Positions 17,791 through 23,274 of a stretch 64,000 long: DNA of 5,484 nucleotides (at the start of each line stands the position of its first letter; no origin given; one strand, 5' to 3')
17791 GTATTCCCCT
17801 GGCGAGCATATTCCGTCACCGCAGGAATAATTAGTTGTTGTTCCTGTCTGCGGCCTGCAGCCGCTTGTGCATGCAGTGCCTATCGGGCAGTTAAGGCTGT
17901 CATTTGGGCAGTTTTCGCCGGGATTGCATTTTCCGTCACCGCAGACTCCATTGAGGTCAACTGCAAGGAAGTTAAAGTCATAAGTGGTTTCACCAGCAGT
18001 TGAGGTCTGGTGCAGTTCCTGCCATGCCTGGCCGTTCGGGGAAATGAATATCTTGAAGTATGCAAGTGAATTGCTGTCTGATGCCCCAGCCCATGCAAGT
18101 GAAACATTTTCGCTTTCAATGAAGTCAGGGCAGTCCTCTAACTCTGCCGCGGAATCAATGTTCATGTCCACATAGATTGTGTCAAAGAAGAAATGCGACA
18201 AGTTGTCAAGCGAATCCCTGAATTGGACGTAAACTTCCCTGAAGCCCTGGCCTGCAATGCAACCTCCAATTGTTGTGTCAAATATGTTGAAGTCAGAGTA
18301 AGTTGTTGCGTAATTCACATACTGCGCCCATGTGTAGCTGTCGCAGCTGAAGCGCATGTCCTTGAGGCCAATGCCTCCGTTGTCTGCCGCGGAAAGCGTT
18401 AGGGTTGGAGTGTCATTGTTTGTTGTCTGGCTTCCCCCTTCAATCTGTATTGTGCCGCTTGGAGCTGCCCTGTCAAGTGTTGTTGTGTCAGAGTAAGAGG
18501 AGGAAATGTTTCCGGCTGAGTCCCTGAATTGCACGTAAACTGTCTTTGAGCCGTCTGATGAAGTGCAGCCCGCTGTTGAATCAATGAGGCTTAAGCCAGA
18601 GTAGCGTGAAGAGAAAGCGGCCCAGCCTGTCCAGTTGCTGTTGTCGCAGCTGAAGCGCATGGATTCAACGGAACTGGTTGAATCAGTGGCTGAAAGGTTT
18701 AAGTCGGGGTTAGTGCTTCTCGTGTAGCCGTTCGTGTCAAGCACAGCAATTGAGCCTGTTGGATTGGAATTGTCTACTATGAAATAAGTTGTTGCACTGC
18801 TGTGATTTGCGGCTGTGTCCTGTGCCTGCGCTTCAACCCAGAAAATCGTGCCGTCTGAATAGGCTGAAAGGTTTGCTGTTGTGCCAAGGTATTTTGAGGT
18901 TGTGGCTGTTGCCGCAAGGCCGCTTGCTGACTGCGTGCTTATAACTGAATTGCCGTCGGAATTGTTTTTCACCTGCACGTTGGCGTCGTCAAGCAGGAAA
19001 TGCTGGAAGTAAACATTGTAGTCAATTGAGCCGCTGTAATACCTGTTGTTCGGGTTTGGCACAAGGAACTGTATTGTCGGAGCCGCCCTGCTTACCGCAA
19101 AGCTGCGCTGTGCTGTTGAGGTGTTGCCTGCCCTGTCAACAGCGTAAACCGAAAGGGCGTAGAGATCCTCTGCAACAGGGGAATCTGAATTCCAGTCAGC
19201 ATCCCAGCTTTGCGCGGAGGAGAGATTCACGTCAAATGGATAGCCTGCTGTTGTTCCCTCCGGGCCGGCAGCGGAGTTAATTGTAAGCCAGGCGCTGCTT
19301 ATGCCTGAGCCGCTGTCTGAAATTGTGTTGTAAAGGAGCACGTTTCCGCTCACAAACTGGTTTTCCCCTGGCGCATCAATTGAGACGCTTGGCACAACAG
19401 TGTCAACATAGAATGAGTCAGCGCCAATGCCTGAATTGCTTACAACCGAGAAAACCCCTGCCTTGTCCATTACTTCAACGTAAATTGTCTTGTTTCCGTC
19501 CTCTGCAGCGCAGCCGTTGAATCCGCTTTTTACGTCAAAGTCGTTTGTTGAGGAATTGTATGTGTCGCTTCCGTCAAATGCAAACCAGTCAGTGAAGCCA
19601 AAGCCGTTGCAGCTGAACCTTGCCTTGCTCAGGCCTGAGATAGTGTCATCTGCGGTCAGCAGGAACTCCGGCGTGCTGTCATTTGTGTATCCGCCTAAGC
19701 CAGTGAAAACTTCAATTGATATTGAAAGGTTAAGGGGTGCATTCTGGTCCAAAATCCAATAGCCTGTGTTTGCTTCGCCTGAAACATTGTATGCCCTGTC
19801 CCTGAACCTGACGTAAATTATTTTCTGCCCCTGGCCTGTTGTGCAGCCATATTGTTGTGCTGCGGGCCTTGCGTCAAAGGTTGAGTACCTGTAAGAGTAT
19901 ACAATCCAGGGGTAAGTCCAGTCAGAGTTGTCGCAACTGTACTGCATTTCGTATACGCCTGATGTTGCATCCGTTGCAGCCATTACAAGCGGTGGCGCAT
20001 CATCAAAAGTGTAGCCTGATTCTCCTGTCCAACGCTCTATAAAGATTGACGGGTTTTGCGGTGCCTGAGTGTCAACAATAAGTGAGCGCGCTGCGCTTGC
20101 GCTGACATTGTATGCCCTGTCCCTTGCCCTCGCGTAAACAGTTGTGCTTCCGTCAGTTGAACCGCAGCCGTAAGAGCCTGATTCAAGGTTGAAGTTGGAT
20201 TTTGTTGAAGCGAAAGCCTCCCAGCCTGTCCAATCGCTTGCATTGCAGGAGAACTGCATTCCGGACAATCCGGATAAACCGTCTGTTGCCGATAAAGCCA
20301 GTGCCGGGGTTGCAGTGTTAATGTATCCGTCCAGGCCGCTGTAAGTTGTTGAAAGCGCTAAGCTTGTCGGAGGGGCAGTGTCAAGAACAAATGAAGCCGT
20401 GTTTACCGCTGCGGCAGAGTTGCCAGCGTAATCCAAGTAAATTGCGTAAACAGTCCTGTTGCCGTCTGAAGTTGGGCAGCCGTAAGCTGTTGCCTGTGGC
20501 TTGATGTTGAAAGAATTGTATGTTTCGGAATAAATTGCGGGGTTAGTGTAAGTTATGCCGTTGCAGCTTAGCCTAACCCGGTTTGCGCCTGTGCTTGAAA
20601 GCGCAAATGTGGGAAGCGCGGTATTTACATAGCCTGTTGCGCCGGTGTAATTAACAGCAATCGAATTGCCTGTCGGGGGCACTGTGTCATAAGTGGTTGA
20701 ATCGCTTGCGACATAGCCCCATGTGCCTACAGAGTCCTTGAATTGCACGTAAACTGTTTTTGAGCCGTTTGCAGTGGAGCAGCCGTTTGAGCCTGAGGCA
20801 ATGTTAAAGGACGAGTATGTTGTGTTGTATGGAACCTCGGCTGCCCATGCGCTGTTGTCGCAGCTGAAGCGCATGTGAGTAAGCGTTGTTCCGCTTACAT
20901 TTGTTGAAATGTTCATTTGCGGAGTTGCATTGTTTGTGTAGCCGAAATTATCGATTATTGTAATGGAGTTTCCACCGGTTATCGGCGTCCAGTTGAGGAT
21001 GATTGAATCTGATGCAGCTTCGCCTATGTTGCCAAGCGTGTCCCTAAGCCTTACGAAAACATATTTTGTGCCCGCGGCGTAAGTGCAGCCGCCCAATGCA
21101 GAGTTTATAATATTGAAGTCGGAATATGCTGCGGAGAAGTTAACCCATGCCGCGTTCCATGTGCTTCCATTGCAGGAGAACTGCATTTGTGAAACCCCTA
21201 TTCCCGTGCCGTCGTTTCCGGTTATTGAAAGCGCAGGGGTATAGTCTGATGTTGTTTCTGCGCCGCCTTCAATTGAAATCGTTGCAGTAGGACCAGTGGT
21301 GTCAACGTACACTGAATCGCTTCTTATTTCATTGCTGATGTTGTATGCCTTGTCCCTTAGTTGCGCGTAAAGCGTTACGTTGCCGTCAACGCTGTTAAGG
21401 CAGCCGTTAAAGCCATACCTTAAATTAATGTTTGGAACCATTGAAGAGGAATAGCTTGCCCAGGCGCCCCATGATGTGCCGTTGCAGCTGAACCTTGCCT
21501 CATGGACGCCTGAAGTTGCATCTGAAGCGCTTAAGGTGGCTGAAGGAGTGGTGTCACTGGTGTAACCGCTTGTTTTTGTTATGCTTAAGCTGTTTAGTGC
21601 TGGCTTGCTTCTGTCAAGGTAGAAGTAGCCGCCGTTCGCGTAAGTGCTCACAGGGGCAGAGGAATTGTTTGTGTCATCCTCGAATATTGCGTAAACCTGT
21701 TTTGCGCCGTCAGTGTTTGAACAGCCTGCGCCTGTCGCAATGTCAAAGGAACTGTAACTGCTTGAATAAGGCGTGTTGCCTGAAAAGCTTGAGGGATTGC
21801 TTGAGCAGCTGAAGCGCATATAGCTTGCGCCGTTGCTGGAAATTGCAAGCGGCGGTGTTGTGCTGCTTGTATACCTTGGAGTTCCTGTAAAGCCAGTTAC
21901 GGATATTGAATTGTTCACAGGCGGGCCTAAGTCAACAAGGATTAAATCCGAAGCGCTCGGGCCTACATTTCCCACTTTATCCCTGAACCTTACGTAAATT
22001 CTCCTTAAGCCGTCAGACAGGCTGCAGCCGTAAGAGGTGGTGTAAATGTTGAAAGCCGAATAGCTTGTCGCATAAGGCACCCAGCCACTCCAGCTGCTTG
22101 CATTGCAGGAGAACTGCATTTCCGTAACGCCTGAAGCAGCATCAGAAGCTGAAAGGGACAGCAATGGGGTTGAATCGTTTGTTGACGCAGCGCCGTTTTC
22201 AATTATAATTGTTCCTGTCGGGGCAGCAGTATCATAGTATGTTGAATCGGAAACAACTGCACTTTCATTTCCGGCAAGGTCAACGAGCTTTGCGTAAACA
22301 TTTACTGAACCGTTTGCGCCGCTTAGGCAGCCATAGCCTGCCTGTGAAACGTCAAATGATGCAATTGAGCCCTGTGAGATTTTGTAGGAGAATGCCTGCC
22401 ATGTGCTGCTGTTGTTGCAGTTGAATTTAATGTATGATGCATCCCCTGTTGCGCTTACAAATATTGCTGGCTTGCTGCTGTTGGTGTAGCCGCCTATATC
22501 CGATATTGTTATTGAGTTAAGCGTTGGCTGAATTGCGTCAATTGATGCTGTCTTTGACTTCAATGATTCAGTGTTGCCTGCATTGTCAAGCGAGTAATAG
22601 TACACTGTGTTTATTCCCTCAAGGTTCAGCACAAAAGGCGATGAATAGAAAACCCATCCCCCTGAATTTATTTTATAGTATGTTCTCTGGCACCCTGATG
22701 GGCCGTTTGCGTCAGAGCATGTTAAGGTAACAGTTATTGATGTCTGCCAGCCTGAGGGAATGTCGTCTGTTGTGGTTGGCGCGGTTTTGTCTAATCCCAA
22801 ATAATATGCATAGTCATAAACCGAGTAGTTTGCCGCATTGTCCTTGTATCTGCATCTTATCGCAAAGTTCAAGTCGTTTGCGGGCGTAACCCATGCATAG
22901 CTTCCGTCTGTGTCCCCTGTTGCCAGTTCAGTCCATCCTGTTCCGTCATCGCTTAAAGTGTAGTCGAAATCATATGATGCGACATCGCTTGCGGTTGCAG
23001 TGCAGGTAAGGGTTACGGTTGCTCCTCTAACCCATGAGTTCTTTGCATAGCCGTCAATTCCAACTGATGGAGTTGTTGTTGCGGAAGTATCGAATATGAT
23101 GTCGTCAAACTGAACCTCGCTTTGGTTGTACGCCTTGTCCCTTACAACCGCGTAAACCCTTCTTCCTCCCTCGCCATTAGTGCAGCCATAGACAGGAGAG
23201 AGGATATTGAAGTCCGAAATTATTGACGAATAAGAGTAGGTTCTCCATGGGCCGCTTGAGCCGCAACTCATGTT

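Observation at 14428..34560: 20.1-kb single ORF encoding a 6,710-aa secreted mosaic surface protein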

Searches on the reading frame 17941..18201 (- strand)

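Call 41: search_protein_families(library=pfam, proteins=[window:17941-18201:-], max_evalue=1)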
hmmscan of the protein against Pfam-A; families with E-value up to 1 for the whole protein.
window:17941-18201:- (87 aa): 4 families
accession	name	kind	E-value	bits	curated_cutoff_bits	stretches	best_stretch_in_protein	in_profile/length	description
PF22633.2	F5_F8_type_C_2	-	0.0019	19.2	27.8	1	32-81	34-84/91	NedA-like, galactose-binding domain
PF00754.31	F5_F8_type_C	-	0.025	15.1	28.2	1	33-73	50-90/127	F5/8 type C domain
PF13103.11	TonB_2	-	0.15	12.6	22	1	33-68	12-50/85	TonB C terminal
PF20224.3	DUF6583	-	0.24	10.4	27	1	62-85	368-391/473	Family of unknown function (DUF6583)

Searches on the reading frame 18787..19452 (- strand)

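Call 41: search_protein_families(library=pfam, proteins=[window:18787-19452:-], max_evalue=1)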
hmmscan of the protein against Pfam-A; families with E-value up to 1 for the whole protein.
window:18787-19452:- (222 aa): 4 families
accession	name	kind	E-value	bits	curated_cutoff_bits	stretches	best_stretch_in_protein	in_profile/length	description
PF17957.7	Big_7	-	1.9e-05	25.7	24.1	1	21-79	1-60/70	Bacterial Ig domain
PF12245.14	Big_3_2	-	4.7e-05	24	23.3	1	35-120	32-120/122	Bacterial Ig-like domain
PF19077.6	Big_13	-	0.019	15.9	27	1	76-118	57-98/102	Bacterial Ig-like domain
PF23034.1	DUF7035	-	0.031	14.8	27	1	37-133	26-127/137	Domain of unknown function (DUF7035)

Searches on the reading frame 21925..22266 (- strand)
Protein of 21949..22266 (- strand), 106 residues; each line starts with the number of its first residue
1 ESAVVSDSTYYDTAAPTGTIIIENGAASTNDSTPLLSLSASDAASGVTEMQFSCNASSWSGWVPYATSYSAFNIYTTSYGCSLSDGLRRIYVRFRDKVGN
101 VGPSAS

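Call 41: search_protein_families(library=pfam, proteins=[window:21949-22266:-], max_evalue=1)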
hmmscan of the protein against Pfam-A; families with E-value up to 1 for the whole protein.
window:21949-22266:- (106 aa): 1 family
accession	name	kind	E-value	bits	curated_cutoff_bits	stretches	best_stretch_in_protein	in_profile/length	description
PF19077.6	Big_13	-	0.022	15.7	27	1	28-104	23-93/102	Bacterial Ig-like domain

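Call 54: search_solved_structures(query=A2, max_evalue=1, show_alignments=2)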
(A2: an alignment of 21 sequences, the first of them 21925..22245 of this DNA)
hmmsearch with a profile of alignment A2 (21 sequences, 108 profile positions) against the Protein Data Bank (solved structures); distinct sequences matched with E-value up to 1: 3.
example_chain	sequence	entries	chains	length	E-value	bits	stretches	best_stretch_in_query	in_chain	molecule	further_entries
7p3u_A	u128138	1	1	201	0.002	21.5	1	56-92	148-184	Endoglucanase, putative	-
2yn3_A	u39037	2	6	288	0.29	14.5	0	74-106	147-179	PUTATIVE INNER MEMBRANE PROTEIN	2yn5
8suf_A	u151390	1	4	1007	0.33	14.3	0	8-79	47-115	TIR domain-containing protein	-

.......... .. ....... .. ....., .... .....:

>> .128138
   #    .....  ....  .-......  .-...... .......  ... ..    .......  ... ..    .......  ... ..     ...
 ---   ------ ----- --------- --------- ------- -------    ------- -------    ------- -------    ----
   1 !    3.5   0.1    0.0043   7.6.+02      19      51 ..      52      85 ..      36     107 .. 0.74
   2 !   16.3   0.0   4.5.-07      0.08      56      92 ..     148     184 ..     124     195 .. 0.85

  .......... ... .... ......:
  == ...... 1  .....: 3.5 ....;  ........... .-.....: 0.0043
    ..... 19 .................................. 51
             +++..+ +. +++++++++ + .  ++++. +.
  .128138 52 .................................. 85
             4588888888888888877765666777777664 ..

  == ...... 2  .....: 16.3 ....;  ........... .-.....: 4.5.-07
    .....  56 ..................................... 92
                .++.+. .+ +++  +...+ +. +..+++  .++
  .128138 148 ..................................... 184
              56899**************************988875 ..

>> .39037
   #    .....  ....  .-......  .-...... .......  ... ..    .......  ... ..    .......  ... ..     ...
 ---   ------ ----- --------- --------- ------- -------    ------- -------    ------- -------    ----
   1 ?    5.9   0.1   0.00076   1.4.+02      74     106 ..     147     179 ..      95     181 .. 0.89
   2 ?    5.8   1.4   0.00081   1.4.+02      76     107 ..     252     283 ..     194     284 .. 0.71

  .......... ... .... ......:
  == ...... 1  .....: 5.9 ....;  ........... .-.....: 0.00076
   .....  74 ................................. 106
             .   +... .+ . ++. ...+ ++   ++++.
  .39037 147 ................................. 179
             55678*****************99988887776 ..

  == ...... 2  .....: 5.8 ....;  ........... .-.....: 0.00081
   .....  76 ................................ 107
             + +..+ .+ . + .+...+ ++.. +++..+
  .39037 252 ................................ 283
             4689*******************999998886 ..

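Call 61: predict_structure(alignment_id=A2)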
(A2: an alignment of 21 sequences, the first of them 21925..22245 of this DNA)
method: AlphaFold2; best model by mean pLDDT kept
length: 107 residues; sequences in the alignment: 21
mean_pLDDT: 96.6   pTM: 0.87
mean pLDDT of the five models: 96.6, 96.3, 95.9, 95.5, 95.0
residues with pLDDT >= 90: 101; 70-90: 6; 50-70: 0; < 50: 0
segments of 3 or more residues with pLDDT < 50: none
pLDDT, mean of each block of 10 residues (from residue 1): 87 98 98 96 98 98 98 97 98 98 96
secondary structure, 60 per line:
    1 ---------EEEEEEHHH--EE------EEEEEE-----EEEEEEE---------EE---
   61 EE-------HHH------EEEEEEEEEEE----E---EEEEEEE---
elements in order: E10-15 E29-34 E40-46 E79-89 E98-104

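Call 63: fold_search(model_id=the predicted structure, library=pdb)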
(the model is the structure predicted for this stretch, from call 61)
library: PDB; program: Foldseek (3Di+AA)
matches with E <= 10: 1425; with E <= 0.001: 1
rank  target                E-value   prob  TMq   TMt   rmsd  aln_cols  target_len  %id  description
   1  9kvu                  6.0e-04  1.00  0.66  0.74   2.8       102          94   22  Structure of B1 domain in the bifunctional enzyme CelAly (released 2026-03-18)
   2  6aem_A                1.2e-03  1.00  0.58  0.71   3.7       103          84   12  Crystal structure of the PKD1 domain of Vibrio anguillarum Epp (released 2018-12-12)
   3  3pdd                  1.5e-03  1.00  0.61  0.37   3.4       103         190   18  Structures of Clostridium thermocellum CbhA fibronectin(III)-like modules (released 2011-11-23)
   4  4be5_A                2.4e-03  1.00  0.44  0.24   9.4       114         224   10  V. cholera biofilm scaffolding protein RbmA (released 2013-12-18)
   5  2yn5_B                2.6e-03  1.00  0.54  0.24   4.9       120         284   21  Structural insight into the giant calcium-binding adhesin SiiE: implications for the adhesion of Salmonella enterica t (released 2013-04-03)
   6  2yn3_C                2.7e-03  1.00  0.51  0.22   7.4       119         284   22  Structural insight into the giant calcium-binding adhesin SiiE: implications for the adhesion of Salmonella enterica t (released 2013-04-03)
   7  4l9d_B                3.0e-03  1.00  0.58  0.73   3.4        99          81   14  Crystal structure of the PKD1 domain from Vibrio cholerae metalloprotease PrtV (released 2013-07-10)
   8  2yn5_A                3.8e-03  1.00  0.55  0.24   5.1       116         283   19  Structural insight into the giant calcium-binding adhesin SiiE: implications for the adhesion of Salmonella enterica t (released 2013-04-03)
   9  4tn9_A                4.2e-03  1.00  0.59  0.71   3.6        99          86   10  Crystal structure of Clostridium histolyticum ColG collagenase polycystic kidney disease-like domain at 1.4 Angstrom r (released 2015-03-11)
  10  4be6_A                4.4e-03  1.00  0.46  0.26   6.3       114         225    8  V. cholera biofilm scaffolding protein RbmA (released 2013-12-18)
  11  2c26                  5.8e-03  1.00  0.64  0.30   3.2       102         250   11  Structural basis for the promiscuous specificity of the carbohydrate- binding modules from the beta-sandwich super famil (released 2005-10-18)
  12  4kkq_B                5.8e-03  0.99  0.43  0.23   9.7       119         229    9  Crystal structure of Vibrio cholerae RbmA (crystal form 1) (released 2013-05-22)
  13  4u6t_A                6.5e-03  1.00  0.55  0.66   3.8       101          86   12  Crystal structure of the Clostridium histolyticum colH collagenase polycystic kidney disease-like domain 2a at 1.76 An (released 2015-03-11)
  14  4xed                  7.7e-03  1.00  0.60  0.65   3.5       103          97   11  PKD domain of M14-like peptidase from Thermoplasmatales archaeon SCGC AB-540-F20 (released 2015-05-13)
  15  3pe9_A                8.1e-03  1.00  0.55  0.64   3.8       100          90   15  Structures of Clostridium thermocellum CbhA fibronectin(III)-like modules (released 2011-11-23)
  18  2yn3_D                9.5e-03  1.00  0.49  0.28   7.5       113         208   17  Structural insight into the giant calcium-binding adhesin SiiE: implications for the adhesion of Salmonella enterica t (released 2013-04-03)
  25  6xi3                  1.3e-02  0.99  0.45  0.16   5.5       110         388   21  Crystal structure of tetra-tandem repeat in extending region of large adhesion protein (released 2020-10-14)
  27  2yn3_B                1.6e-02  1.00  0.51  0.24   7.6       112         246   20  Structural insight into the giant calcium-binding adhesin SiiE: implications for the adhesion of Salmonella enterica t (released 2013-04-03)
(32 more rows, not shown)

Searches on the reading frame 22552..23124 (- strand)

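Call 41: search_protein_families(library=pfam, proteins=[window:22552-23124:-], max_evalue=1)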
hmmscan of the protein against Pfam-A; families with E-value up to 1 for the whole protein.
window:22552-23124:- (191 aa): 2 families
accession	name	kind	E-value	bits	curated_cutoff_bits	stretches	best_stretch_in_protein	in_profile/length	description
PF13927.12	Ig_3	-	0.022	15.7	30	1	32-52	14-34/78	Immunoglobulin domain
PF13895.12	Ig_2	-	0.036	14.7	27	0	33-62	13-38/79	Immunoglobulin domain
